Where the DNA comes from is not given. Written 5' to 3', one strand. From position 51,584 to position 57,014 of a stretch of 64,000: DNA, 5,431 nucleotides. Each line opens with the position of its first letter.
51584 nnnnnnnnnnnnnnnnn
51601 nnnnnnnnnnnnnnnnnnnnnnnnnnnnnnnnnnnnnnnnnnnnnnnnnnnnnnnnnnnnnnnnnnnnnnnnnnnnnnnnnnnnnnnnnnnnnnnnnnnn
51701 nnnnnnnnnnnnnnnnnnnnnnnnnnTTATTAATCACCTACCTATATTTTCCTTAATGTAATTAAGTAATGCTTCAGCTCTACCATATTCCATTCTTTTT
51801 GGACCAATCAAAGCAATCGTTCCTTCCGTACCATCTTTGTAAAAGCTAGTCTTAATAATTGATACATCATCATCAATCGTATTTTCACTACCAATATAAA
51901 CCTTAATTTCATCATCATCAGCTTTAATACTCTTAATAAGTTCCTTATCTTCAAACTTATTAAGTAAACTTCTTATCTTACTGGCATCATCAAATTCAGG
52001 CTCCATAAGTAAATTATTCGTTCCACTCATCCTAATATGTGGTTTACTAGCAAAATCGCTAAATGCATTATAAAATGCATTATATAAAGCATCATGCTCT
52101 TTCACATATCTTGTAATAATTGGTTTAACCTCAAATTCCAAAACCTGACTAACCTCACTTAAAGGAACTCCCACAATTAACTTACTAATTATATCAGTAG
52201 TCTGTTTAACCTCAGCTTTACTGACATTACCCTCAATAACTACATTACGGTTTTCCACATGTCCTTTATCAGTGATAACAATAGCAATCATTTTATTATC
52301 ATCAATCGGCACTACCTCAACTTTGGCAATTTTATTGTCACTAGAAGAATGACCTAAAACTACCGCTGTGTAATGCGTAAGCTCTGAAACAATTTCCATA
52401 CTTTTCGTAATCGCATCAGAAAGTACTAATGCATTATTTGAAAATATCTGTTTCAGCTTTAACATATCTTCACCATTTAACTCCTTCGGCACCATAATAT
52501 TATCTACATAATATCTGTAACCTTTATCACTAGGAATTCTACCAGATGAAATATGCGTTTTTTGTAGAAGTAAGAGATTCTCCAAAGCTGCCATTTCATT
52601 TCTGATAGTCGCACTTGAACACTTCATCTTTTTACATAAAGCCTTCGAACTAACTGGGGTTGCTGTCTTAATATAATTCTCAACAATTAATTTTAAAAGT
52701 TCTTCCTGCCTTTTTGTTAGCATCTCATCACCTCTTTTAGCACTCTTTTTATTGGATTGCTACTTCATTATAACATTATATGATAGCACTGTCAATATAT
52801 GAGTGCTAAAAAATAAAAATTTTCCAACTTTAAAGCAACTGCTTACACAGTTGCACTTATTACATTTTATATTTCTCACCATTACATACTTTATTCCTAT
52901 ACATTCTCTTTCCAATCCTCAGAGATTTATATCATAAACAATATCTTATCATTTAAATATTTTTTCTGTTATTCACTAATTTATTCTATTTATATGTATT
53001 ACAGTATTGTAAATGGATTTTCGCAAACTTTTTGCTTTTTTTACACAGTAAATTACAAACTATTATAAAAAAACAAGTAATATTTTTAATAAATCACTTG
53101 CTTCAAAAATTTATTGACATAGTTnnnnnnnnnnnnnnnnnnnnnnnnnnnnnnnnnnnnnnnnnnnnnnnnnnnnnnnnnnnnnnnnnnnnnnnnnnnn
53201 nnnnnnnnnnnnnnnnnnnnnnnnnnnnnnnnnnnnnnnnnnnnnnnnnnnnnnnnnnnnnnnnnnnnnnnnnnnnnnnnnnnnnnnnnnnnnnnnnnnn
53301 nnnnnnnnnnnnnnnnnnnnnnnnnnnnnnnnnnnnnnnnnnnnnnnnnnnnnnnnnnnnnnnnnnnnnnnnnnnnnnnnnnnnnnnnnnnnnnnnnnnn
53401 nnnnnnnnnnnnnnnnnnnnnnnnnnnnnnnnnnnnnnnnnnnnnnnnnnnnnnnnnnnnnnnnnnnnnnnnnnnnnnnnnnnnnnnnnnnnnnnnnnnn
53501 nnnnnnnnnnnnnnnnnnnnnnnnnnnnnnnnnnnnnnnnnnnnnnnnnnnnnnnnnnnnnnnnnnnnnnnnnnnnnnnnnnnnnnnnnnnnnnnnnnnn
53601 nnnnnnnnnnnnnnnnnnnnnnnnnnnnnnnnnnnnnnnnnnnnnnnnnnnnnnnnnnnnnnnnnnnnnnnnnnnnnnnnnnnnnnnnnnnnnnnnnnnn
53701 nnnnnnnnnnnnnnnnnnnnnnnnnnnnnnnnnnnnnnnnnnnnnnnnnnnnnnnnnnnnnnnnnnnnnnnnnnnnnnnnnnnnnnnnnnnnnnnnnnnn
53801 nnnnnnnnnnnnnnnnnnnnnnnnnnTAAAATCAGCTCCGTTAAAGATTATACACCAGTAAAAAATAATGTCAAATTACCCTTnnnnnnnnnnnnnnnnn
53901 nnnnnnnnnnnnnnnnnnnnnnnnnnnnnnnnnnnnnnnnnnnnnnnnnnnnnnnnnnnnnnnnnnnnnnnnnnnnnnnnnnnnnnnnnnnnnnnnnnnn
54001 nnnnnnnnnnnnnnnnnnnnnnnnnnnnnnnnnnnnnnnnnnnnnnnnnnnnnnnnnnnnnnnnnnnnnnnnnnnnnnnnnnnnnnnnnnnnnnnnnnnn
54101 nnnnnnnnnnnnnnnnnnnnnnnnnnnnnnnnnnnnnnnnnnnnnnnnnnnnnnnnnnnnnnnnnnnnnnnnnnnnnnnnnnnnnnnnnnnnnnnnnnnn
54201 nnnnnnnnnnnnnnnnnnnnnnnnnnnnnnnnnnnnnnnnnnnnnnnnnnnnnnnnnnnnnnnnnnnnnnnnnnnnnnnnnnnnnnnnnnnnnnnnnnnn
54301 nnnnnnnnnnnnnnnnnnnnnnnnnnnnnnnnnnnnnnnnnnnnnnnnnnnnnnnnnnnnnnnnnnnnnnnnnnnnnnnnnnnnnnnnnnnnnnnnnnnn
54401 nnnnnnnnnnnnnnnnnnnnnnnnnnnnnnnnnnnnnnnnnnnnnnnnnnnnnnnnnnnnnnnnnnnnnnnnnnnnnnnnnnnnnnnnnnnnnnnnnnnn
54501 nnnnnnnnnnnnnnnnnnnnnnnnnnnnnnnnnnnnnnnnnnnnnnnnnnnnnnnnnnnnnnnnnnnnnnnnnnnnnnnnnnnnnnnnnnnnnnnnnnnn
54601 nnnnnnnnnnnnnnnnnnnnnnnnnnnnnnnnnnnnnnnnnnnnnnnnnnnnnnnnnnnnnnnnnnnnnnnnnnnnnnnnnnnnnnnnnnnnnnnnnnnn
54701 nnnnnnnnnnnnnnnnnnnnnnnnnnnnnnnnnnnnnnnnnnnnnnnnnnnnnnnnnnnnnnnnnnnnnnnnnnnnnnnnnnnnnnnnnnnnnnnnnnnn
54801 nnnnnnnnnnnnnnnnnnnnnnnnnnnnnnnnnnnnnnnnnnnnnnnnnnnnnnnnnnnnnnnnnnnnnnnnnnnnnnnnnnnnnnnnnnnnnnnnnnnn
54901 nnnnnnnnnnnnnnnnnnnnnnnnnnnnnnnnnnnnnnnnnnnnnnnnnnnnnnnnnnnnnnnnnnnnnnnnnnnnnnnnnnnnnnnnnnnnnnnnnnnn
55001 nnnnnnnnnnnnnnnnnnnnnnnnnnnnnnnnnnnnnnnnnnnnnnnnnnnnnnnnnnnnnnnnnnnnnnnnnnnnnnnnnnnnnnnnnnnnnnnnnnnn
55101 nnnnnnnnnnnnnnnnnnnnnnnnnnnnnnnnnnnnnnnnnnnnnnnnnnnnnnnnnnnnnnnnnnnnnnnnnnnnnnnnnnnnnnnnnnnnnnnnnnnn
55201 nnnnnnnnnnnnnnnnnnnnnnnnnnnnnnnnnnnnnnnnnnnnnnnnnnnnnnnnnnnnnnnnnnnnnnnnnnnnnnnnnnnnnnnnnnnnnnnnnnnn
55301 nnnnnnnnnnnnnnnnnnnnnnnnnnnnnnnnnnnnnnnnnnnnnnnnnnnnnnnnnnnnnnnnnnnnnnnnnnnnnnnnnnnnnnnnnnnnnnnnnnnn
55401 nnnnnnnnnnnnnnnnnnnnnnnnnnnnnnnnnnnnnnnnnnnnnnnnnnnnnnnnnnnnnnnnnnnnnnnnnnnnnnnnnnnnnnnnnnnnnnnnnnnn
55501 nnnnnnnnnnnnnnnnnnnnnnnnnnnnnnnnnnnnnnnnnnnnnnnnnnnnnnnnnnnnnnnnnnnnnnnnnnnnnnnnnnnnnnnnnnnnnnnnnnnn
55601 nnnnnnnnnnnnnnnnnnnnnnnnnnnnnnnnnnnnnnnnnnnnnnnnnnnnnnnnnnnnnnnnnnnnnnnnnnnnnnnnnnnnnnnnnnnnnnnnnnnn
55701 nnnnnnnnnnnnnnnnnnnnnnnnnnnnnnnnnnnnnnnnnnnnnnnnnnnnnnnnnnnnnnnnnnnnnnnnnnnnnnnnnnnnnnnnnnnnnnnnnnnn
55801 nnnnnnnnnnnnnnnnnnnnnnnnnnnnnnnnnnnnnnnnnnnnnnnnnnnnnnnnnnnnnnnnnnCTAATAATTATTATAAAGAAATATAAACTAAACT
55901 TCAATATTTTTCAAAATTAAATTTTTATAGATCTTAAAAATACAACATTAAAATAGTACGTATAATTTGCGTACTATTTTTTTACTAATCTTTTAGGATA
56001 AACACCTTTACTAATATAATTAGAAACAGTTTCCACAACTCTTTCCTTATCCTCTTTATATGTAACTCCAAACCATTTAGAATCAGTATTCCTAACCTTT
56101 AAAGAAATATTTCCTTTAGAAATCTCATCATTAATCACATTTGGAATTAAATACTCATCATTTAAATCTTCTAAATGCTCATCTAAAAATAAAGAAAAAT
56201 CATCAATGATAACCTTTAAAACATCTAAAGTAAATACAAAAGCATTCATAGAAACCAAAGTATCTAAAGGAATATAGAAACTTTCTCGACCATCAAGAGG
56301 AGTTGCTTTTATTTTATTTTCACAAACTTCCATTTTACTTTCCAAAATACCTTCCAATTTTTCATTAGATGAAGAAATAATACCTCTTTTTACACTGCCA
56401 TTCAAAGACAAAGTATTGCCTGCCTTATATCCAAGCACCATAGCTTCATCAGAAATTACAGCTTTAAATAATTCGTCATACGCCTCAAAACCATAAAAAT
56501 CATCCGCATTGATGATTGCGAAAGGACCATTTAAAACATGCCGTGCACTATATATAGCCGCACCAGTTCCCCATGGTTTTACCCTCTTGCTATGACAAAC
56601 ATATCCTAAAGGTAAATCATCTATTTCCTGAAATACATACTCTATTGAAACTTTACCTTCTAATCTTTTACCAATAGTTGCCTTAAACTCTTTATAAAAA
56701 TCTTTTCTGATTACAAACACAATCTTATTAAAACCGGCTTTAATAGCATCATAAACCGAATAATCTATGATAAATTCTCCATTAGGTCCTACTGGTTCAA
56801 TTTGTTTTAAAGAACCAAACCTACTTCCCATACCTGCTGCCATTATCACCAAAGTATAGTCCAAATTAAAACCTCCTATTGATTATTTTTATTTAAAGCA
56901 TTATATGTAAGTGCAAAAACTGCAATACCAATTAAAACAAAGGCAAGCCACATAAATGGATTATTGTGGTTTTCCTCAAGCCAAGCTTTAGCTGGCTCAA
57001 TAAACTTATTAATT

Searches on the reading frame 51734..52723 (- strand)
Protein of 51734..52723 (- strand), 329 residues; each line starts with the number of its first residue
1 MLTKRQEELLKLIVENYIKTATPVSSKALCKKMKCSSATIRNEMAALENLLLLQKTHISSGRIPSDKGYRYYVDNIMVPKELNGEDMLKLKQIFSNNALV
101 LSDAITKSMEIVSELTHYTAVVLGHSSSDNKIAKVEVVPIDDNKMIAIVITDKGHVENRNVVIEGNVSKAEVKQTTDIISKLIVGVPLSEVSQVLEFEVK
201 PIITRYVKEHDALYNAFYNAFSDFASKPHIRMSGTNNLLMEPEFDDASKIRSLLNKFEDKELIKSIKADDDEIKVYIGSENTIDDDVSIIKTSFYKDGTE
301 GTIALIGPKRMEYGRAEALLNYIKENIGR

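Call 98: search_protein_families(library=pfam, proteins=[window:51734-52723:-], max_evalue=0.00001)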
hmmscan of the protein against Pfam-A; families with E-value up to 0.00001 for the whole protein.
window:51734-52723:- (329 aa): 2 families
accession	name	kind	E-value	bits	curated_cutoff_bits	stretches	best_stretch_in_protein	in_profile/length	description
PF01628.27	HrcA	-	6.2e-49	167.3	22.2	1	103-315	2-213/215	HrcA protein C terminal domain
PF03444.21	HrcA_DNA-bdg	-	4.9e-07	29.8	21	1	1-65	1-66/79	Winged helix-turn-helix transcription repressor, HrcA DNA-binding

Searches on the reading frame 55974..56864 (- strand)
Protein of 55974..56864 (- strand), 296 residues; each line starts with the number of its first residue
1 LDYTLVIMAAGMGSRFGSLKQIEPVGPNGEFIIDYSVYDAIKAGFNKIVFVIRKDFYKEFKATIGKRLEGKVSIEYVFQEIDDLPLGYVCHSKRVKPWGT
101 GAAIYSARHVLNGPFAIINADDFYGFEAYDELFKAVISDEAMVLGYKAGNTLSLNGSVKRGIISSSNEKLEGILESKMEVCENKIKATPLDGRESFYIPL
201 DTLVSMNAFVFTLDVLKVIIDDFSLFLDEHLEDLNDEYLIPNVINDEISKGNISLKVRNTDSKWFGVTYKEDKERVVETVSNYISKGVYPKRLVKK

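Call 29: search_protein_families(library=pfam, proteins=[window:55974-56864:-], max_evalue=0.001)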
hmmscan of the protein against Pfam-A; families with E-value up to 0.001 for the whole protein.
window:55974-56864:- (296 aa): 2 families
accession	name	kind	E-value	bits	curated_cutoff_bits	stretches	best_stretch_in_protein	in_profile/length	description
PF00483.29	NTP_transferase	-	1e-08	35.5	21.2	1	6-221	3-190/245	Nucleotidyl transferase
PF12804.13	NTP_transf_3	-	9.4e-05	23.1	27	1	6-57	2-51/160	MobA-like NTP transferase domain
